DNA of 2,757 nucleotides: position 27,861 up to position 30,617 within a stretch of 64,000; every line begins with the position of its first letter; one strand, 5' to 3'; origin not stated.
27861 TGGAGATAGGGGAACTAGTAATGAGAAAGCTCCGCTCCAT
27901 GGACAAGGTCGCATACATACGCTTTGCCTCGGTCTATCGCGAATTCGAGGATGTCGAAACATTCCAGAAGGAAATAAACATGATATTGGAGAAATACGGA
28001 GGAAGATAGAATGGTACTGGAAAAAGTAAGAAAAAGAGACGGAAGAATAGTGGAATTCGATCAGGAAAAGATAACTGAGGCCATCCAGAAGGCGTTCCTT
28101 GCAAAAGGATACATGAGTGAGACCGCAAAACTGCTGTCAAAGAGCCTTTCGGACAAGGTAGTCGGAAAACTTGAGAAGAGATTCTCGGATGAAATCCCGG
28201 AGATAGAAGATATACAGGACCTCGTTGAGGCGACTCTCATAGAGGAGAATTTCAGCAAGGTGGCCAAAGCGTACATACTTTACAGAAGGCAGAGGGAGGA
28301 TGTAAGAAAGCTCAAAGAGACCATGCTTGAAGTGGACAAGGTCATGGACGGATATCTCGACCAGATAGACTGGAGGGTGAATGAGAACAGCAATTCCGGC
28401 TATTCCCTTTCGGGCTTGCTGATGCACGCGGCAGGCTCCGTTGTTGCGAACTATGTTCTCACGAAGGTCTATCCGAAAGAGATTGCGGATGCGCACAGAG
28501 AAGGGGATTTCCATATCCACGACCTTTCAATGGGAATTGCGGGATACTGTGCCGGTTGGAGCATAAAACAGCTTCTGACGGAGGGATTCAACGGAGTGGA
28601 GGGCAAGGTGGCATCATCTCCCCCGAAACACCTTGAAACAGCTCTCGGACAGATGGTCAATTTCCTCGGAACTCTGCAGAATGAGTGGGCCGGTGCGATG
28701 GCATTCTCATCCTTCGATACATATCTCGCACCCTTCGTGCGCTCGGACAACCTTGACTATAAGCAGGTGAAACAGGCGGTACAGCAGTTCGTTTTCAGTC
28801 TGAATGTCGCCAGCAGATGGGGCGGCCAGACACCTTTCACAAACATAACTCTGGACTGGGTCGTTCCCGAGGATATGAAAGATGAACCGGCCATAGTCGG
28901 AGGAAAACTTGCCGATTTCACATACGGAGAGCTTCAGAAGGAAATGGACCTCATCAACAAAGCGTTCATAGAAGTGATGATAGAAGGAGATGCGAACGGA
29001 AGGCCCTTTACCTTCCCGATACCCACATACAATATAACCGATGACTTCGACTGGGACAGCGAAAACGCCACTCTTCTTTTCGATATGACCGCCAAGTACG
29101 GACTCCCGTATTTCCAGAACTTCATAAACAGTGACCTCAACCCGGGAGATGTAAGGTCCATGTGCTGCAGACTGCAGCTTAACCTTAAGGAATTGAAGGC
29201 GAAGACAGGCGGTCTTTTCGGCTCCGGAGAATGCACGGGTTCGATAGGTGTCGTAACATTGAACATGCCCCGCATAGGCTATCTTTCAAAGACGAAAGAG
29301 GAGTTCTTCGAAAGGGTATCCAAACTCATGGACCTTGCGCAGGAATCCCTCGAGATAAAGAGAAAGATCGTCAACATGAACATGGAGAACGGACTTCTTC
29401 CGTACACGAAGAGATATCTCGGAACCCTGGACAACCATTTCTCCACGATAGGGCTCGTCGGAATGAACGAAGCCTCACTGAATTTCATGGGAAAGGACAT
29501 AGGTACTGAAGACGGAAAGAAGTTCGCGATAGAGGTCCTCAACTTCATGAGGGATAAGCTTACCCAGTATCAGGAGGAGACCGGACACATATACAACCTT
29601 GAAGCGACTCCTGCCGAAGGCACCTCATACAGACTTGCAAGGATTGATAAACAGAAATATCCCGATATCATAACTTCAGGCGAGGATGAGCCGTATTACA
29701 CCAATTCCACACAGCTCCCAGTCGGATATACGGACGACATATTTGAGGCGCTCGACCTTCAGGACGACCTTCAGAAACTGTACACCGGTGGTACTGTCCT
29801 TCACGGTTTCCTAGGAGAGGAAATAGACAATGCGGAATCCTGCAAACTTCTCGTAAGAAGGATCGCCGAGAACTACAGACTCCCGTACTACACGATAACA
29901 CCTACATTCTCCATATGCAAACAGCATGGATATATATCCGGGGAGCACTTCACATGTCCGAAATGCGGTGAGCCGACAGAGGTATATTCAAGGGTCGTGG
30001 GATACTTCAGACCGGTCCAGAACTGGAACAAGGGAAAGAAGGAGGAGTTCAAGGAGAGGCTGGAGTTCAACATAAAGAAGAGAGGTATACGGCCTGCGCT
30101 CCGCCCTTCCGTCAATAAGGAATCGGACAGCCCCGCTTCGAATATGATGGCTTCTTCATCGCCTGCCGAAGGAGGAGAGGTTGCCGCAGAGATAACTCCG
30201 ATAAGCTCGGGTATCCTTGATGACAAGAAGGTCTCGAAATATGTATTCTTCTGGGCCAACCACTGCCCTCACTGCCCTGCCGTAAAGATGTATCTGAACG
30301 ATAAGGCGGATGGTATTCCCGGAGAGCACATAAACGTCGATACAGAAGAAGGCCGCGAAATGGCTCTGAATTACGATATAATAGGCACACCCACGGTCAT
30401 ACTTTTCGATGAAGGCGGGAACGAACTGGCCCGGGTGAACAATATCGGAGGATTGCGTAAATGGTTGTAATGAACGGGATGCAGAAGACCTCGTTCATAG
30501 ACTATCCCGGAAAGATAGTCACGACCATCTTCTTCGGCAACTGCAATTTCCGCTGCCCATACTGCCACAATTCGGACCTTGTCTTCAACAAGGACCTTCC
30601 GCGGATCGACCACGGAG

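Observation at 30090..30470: NrdD carries a C-terminal thioredoxin-like CPHC domain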

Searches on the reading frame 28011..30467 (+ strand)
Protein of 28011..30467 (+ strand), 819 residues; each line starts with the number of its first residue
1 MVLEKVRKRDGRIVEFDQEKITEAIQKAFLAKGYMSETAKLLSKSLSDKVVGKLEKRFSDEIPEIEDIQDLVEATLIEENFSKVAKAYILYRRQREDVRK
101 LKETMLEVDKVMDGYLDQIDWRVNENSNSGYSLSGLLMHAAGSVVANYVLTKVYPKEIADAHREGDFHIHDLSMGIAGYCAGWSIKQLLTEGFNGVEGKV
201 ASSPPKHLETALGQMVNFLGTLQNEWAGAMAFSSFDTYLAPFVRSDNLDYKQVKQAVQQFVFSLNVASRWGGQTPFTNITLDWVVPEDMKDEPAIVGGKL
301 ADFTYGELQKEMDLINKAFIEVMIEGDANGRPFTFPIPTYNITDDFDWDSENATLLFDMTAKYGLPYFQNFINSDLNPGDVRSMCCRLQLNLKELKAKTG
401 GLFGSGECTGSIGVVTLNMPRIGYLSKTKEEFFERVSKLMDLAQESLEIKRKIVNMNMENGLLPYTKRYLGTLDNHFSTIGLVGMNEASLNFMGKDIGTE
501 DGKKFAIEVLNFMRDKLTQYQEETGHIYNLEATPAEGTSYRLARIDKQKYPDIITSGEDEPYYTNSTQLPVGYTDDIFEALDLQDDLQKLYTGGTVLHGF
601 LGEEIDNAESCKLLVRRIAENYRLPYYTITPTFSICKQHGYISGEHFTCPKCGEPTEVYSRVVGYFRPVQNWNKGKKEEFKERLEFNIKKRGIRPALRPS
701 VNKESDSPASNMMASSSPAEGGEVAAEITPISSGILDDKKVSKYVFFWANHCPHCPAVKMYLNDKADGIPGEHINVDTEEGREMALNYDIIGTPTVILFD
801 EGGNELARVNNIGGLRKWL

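Call 3: search_protein_families(library=pfam, proteins=[window:28011-30467:+], max_evalue=0.1)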
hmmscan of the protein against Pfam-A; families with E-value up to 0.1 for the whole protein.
window:28011-30467:+ (819 aa): 8 families
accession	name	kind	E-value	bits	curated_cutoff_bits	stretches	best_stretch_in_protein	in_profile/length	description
PF13597.11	NRDD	-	9.9e-204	678.6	26.2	1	125-686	1-562/562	Anaerobic ribonucleoside-triphosphate reductase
PF03477.21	ATP-cone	-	7.9e-24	84.5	25.8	1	5-96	2-87/88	ATP cone domain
PF00085.26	Thioredoxin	-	6.8e-06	26.5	23.5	1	743-804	21-84/103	Thioredoxin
PF13098.12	Thioredoxin_2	-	0.0017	19.1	27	1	744-809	9-91/104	Thioredoxin-like domain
PF00462.30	Glutaredoxin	-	0.0036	17.9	22.9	1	745-786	2-41/60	Glutaredoxin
PF23569.1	NBD_SMAX1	-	0.033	14.3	27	0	183-258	117-193/212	SMAX1 nucleotide binding domain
PF13905.12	Thioredoxin_8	-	0.057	14.2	27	0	769-804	58-93/94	Thioredoxin-like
PF12760.12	Zn_ribbon_IS1595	-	0.075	13.5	25.4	0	644-660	16-31/46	Transposase zinc-ribbon domain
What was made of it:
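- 28023..28298 (+): ATP-cone (aa 5-96). Pfam PF03477, E 7.9e-24 (call 3).
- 28383..30068 (+): NRDD catalytic barrel plus glycyl-radical domain (aa 125-686). Pfam PF13597, E 9.9e-204, profile positions 1-562 of 562 (call 3).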

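Call 4: search_protein_families(library=ncbifam, proteins=[window:28011-30467:+], max_evalue=0.1)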
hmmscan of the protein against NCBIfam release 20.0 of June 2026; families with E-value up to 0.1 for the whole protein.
window:28011-30467:+ (819 aa): 21 families
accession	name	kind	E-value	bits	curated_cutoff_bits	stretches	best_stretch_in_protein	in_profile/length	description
NF006126.0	PRK08270.1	equivalog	0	1153.8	548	1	4-688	3-683/684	ribonucleoside triphosphate reductase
TIGR02487.1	NrdD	equivalog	3.1e-176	587.3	326.35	1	124-685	1-580/581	anaerobic ribonucleoside-triphosphate reductase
NF006358.0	PRK08579.1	equivalog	1.7e-125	419.6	585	2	107-398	8-296/624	anaerobic ribonucleoside triphosphate reductase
NF005497.0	PRK07111.1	equivalog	3.1e-84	283.7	764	2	4-245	3-235/746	anaerobic ribonucleoside triphosphate reductase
NF006127.0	PRK08271.1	equivalog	5.8e-79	266.2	545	1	156-683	101-624/631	anaerobic ribonucleoside-triphosphate reductase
NF006732.0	PRK09263.1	equivalog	1.5e-69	235.1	657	2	251-685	266-704/712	anaerobic ribonucleoside-triphosphate reductase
TIGR02827.1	RNR_anaer_Bdell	equivalog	1.5e-58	198.8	568.3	1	156-683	74-594/596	anaerobic ribonucleoside-triphosphate reductase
NF011292.0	PRK14704.1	equivalog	2.8e-36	125.3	736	2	315-685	221-616/618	anaerobic ribonucleoside triphosphate reductase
NF006207.0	PRK08332.1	equivalog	7.4e-21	73.2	2400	1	1-126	1-118/1684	vitamin B12-dependent ribonucleotide reductase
NF005010.0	PRK06406.1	subfamily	3.2e-19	68.7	1125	1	3-105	4-105/771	vitamin B12-dependent ribonucleotide reductase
NF009028.0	PRK12364.1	equivalog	1.2e-17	63.2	1377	1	5-136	2-131/842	ribonucleoside-diphosphate reductase subunit alpha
NF005544.0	PRK07207.1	equivalog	1.4e-16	59.5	965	1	5-104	35-139/965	ribonucleoside-diphosphate reductase subunit alpha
NF009029.0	PRK12365.1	equivalog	5.9e-12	44.4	1350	1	6-112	120-231/1046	ribonucleoside-diphosphate reductase subunit alpha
TIGR00411.1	redox_disulf_1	equivalog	2.8e-06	27.3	92.75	1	747-800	6-61/82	MJ0307 family thioredoxin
TIGR01068.1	thioredoxin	equivalog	3e-06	27.3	96.8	1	744-804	18-80/101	thioredoxin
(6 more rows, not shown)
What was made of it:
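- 28011..30470 (+): nrdD::trx, the whole 819-aa ORF including the stop codon. NCBIfam NF006126 (PRK08270) scores 1153.8 bits against a cutoff of 548 (call 4).
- On Class III RNR catalytic subunit NrdD (PF13597 / TIGR02487 / NF006126): TIGR02487 scores 587.3 (cutoff 326) (calls 3, 4).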

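Call 7: find_homologous_proteins(query=window:28011-30467:+, max_evalue=1e-10)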
Query window:28011-30467:+ (819 aa): 8000 proteins with E <= 1e-10 among 8000 candidates; the best 120 are listed.
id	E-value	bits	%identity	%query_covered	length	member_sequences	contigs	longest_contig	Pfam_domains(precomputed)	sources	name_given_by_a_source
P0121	0.0e+0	1663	87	100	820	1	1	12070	PF03477.22,PF13098.14,PF13597.12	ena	-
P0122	0.0e+0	1633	85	100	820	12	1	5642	PF03477.22,PF13597.12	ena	-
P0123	0.0e+0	1610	83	100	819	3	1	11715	PF03477.22,PF13597.12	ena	-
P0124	0.0e+0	1535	79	100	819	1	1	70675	PF03477.22,PF13597.12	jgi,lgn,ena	-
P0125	0.0e+0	1533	79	100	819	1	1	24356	PF03477.22,PF13597.12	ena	-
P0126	0.0e+0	1524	80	100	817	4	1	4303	PF03477.22,PF13597.12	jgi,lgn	-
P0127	0.0e+0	1486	78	100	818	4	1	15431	PF03477.22,PF13597.12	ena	-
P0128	0.0e+0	1484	78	100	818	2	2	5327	PF03477.22,PF13597.12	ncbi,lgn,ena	-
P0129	0.0e+0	1472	80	95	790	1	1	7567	PF03477.22,PF13597.12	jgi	-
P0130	0.0e+0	1467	75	99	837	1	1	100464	PF03477.22,PF13597.12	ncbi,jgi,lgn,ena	-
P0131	0.0e+0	1165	63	99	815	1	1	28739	PF03477.22,PF13098.14,PF13597.12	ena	-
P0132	0.0e+0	1163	63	99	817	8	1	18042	PF03477.22,PF13597.12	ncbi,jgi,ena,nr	ncbi:MAG: ribonucleoside triphosphate reductase [Candidatus Latescibacterota bacterium]|nr:MAG: ribo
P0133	0.0e+0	1161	62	99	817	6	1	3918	PF03477.22,PF13597.12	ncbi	-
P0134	0.0e+0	1154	70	84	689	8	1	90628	PF03477.22,PF13597.12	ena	-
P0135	0.0e+0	1152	71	82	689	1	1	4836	PF03477.22,PF13597.12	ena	-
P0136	0.0e+0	1151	69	86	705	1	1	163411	PF03477.22,PF13597.12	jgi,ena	-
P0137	0.0e+0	1149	61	100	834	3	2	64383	PF03477.22,PF13597.12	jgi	-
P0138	0.0e+0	1147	71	82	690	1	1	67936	PF03477.22,PF13597.12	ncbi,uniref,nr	ncbi:MAG: ribonucleoside triphosphate reductase [Candidatus Mcinerneyibacterium aminivorans]|uniref:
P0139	0.0e+0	1136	69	84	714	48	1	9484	PF03477.22,PF13597.12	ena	-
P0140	0.0e+0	1132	69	84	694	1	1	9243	PF03477.22,PF13597.12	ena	-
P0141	0.0e+0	1132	69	84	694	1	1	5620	PF03477.22,PF13597.12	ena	-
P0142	0.0e+0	1132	69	84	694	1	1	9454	PF03477.22,PF13597.12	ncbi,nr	ncbi:ribonucleoside triphosphate reductase [Candidatus Aerophobetes bacterium]|nr:ribonucleoside tri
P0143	0.0e+0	1130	69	84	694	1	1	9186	PF03477.22,PF13597.12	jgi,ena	-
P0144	0.0e+0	1129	69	84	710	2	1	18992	PF03477.22,PF13597.12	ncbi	-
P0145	0.0e+0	1129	69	84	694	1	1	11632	PF03477.22,PF13597.12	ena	-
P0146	0.0e+0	1129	69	84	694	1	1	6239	PF03477.22,PF13597.12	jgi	-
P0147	0.0e+0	1129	69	84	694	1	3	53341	PF03477.22,PF13597.12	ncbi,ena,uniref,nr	ncbi:ribonucleoside triphosphate reductase [Candidatus Aerophobetes bacterium]|uniref:Ribonucleoside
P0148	0.0e+0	1129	69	84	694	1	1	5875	PF03477.22,PF13597.12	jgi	-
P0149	0.0e+0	1129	69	84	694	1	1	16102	PF03477.22,PF13597.12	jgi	-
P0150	0.0e+0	1129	69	84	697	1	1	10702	PF03477.22,PF13597.12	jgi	-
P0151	0.0e+0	1129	69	84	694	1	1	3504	PF03477.22,PF13597.12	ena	-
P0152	0.0e+0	1128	69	84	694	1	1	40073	PF03477.22,PF13597.12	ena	-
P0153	0.0e+0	1127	69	84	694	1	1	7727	PF03477.22,PF13597.12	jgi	-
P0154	0.0e+0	1126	69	84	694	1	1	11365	PF03477.22,PF13597.12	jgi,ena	-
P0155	0.0e+0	1126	68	84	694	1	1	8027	PF03477.22,PF13597.12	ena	-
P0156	0.0e+0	1126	70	84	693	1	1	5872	PF03477.22,PF13597.12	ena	-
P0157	0.0e+0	1125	68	84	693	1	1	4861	PF03477.22,PF13597.12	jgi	-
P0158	0.0e+0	1125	68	84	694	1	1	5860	PF03477.22,PF13597.12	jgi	-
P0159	0.0e+0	1125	69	82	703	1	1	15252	PF03477.22,PF13597.12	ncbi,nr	ncbi:MAG: ribonucleoside triphosphate reductase [Euryarchaeota archaeon]|nr:ribonucleoside triphosph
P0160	0.0e+0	1124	69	84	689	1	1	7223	PF03477.22,PF13597.12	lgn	-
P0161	0.0e+0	1124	69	84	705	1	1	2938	PF03477.22,PF13597.12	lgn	-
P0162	0.0e+0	1123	69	84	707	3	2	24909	PF03477.22,PF13597.12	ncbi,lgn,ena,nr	ncbi:ribonucleoside triphosphate reductase [Candidatus Dependentiae bacterium]|nr:ribonucleoside tri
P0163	0.0e+0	1122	69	84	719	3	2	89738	PF03477.22,PF13597.12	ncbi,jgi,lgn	jgi:anaerobic ribonucleoside-triphosphate reductase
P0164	0.0e+0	1119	68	84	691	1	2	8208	PF03477.22,PF13597.12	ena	-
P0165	0.0e+0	1119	68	84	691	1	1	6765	PF03477.22,PF13597.12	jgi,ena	-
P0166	0.0e+0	1118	68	84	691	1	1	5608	PF03477.22,PF13597.12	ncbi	-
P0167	0.0e+0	1110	59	99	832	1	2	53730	PF03477.22,PF13597.12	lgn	-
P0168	0.0e+0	1110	68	84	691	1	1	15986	PF03477.22,PF13597.12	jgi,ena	-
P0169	0.0e+0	1109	68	84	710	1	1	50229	PF03477.22,PF13597.12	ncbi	-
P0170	0.0e+0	1109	68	84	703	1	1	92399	PF03477.22,PF13597.12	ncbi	-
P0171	0.0e+0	1107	68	84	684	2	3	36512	PF03477.22,PF13597.12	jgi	jgi:ribonucleoside-triphosphate reductase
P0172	0.0e+0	1106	68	84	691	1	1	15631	PF03477.22,PF13597.12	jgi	-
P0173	0.0e+0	1105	66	87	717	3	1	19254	PF03477.22,PF13597.12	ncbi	ncbi:MAG: ribonucleoside triphosphate reductase [Candidatus Woesearchaeota archaeon]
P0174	0.0e+0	1104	67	84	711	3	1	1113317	PF03477.22,PF13597.12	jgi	jgi:anaerobic ribonucleoside-triphosphate reductase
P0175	0.0e+0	1104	69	84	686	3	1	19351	PF03477.22,PF13597.12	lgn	-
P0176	0.0e+0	1103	67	84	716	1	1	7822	PF03477.22,PF13597.12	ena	-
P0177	0.0e+0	1103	69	84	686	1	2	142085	PF03477.22,PF13597.12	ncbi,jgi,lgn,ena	-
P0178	0.0e+0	1103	68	84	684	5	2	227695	PF03477.22,PF13597.12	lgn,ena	-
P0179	0.0e+0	1103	67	84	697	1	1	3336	PF03477.22,PF13597.12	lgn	-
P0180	0.0e+0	1102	68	84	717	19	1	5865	PF03477.22,PF13597.12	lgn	-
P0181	0.0e+0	1101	67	84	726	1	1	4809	PF03477.22,PF13597.12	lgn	-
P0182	0.0e+0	1101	67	84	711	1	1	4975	PF03477.22,PF13597.12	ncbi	ncbi:MAG: ribonucleoside triphosphate reductase [Nanoarchaeota archaeon]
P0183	0.0e+0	1101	67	84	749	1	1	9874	PF03477.22,PF13597.12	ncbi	ncbi:MAG: ribonucleoside triphosphate reductase [Candidatus Woesearchaeota archaeon]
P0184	0.0e+0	1100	67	84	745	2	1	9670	PF03477.22,PF13597.12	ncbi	-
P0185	0.0e+0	1100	58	100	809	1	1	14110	PF03477.22,PF13597.12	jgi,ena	-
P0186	0.0e+0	1099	67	84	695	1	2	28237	PF03477.22,PF13597.12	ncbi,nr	ncbi:ribonucleoside triphosphate reductase [candidate division WOR-3 bacterium]|nr:ribonucleoside tr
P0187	0.0e+0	1099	67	84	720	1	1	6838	PF03477.22,PF13597.12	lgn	-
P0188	0.0e+0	1098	64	86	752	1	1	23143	PF03477.22,PF13597.12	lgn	-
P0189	0.0e+0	1097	69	83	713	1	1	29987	PF03477.22,PF13597.12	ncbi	ncbi:MAG: ribonucleoside triphosphate reductase [Candidatus Undinarchaeales archaeon]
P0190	0.0e+0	1096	68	84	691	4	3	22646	PF03477.22,PF13597.12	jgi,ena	-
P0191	0.0e+0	1096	58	100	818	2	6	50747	PF03477.22,PF13597.12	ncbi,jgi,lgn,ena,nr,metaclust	ncbi:MAG TPA: ribonucleoside triphosphate reductase [Candidatus Margulisbacteria bacterium]|nr:MAG: 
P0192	0.0e+0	1095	66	84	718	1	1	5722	PF03477.22,PF13597.12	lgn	-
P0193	0.0e+0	1095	67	84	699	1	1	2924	PF03477.22,PF13597.12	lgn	-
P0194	0.0e+0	1095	67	84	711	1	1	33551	PF03477.22,PF13597.12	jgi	jgi:ribonucleoside-triphosphate reductase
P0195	0.0e+0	1094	66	84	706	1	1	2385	PF03477.22,PF13597.12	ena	-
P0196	0.0e+0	1094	67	84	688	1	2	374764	PF03477.22,PF13597.12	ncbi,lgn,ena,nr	ncbi:ribonucleoside triphosphate reductase [candidate division WOR-3 bacterium]|nr:ribonucleoside tr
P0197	0.0e+0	1094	66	84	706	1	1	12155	PF03477.22,PF13597.12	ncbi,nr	ncbi:ribonucleoside triphosphate reductase [Candidatus Aerophobetes bacterium Ae_b3b]|nr:MAG: ribonu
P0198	0.0e+0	1094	66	84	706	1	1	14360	PF03477.22,PF13597.12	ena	-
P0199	0.0e+0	1094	67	84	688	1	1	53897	PF03477.22,PF13597.12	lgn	-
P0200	0.0e+0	1093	67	84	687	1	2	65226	PF03477.22,PF13597.12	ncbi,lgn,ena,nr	ncbi:MAG TPA: ribonucleoside triphosphate reductase [bacterium (Candidatus Stahlbacteria)]|nr:ribonu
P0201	0.0e+0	1093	67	84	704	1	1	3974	PF03477.22,PF13597.12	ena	-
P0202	0.0e+0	1093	66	84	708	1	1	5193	PF03477.22,PF13597.12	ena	-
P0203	0.0e+0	1093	67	84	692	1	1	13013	PF03477.22,PF13597.12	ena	-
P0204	0.0e+0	1093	66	84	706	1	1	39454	PF03477.22,PF13597.12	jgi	-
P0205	0.0e+0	1093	68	84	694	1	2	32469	PF03477.22,PF13597.12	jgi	jgi:ribonucleoside-triphosphate reductase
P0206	0.0e+0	1093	67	84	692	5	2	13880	PF03477.22,PF13597.12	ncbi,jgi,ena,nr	ncbi:ribonucleoside triphosphate reductase [Candidatus Aerophobetes bacterium]|nr:ribonucleoside tri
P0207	0.0e+0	1092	66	84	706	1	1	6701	PF03477.22,PF13597.12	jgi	-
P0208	0.0e+0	1092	68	84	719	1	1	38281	PF03477.22,PF13597.12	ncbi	-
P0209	0.0e+0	1092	67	84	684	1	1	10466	PF03477.22,PF13597.12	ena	-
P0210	0.0e+0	1092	67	84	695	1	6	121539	PF03477.22,PF13597.12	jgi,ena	jgi:ribonucleoside-triphosphate reductase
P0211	0.0e+0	1092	67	84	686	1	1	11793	PF03477.22,PF13597.12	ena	-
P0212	0.0e+0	1092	67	84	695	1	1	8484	PF03477.22,PF13597.12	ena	-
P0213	0.0e+0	1091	67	84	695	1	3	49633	PF03477.22,PF13597.12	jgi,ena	-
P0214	0.0e+0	1091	66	84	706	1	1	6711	PF03477.22,PF13597.12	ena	-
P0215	0.0e+0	1091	66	84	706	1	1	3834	PF03477.22,PF13597.12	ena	-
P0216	0.0e+0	1091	67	84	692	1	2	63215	PF03477.22,PF13597.12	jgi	-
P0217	0.0e+0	1091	67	84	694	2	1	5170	PF03477.22,PF13597.12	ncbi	-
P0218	0.0e+0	1091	67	84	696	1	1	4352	PF03477.22,PF13597.12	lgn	-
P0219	0.0e+0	1091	67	84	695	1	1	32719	PF03477.22,PF13597.12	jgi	jgi:ribonucleoside-triphosphate reductase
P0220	0.0e+0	1090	67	84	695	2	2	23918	PF03477.22,PF13597.12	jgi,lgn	-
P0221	0.0e+0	1090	67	84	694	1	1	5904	PF03477.22,PF13597.12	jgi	-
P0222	0.0e+0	1089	67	84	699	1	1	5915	PF03477.22,PF13597.12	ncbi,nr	ncbi:ribonucleoside triphosphate reductase [Candidatus Aerophobetes bacterium]|nr:ribonucleoside tri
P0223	0.0e+0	1089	67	84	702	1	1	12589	PF03477.22,PF13597.12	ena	-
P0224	0.0e+0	1089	68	84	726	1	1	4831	PF03477.22,PF13597.12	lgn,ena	-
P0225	0.0e+0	1089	68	83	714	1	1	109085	PF03477.22,PF13597.12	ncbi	-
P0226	0.0e+0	1089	68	83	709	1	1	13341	PF03477.22,PF13597.12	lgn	-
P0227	0.0e+0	1089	67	84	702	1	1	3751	PF03477.22,PF13597.12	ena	-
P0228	0.0e+0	1088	66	84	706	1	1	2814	PF03477.22,PF13597.12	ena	-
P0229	0.0e+0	1088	67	84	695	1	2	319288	PF03477.22,PF13597.12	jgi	jgi:ribonucleoside-triphosphate reductase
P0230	0.0e+0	1088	67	84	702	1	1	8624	PF03477.22,PF13597.12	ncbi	-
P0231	0.0e+0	1088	67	84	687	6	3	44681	PF03477.22,PF13597.12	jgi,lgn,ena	-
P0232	0.0e+0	1088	68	84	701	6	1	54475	PF03477.22,PF13597.12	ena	-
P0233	0.0e+0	1088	66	84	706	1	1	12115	PF03477.22,PF13597.12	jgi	-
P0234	0.0e+0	1088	67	84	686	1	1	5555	PF03477.22,PF13597.12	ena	-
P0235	0.0e+0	1088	58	99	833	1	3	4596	PF03477.22,PF13597.12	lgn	-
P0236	0.0e+0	1087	66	84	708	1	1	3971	PF03477.22,PF13597.12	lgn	-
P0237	0.0e+0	1087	67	83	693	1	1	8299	PF03477.22,PF13597.12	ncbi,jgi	jgi:ribonucleoside-triphosphate reductase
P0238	0.0e+0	1087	66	84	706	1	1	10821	PF03477.22,PF13597.12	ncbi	-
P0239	0.0e+0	1086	67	84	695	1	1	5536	PF03477.22,PF13597.12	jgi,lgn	-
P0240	0.0e+0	1086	66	84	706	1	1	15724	PF03477.22,PF13597.12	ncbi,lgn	-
